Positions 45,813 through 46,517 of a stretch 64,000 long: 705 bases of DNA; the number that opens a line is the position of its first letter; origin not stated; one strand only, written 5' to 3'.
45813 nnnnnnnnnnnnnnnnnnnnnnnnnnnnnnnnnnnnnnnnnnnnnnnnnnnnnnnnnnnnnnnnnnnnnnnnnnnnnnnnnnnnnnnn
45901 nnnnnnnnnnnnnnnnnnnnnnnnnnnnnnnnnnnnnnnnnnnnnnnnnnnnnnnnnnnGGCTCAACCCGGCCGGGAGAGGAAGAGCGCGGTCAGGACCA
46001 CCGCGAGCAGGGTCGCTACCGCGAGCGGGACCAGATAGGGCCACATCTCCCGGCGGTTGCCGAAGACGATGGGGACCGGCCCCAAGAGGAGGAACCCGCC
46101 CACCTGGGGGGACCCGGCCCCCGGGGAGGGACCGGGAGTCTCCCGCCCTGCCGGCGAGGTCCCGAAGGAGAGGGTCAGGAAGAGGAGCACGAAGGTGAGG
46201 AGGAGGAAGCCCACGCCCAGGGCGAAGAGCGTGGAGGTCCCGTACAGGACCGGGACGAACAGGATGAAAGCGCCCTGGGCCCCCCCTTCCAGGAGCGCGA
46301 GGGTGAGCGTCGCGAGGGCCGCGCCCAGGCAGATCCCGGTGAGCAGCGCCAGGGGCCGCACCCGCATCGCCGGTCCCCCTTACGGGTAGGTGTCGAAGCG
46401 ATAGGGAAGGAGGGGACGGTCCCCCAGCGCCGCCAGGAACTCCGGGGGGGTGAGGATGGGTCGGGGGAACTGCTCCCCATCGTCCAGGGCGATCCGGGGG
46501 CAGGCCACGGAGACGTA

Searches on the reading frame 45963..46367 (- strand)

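Call 72: search_protein_families(library=pfam, proteins=[window:45963-46367:-], max_evalue=0.0001)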
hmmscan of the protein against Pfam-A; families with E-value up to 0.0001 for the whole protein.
window:45963-46367:- (134 aa): 1 family
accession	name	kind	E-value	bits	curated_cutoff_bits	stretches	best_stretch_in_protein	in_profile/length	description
PF01998.22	DUF131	-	9.4e-09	35.2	22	1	80-120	15-55/62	Protein of unknown function DUF131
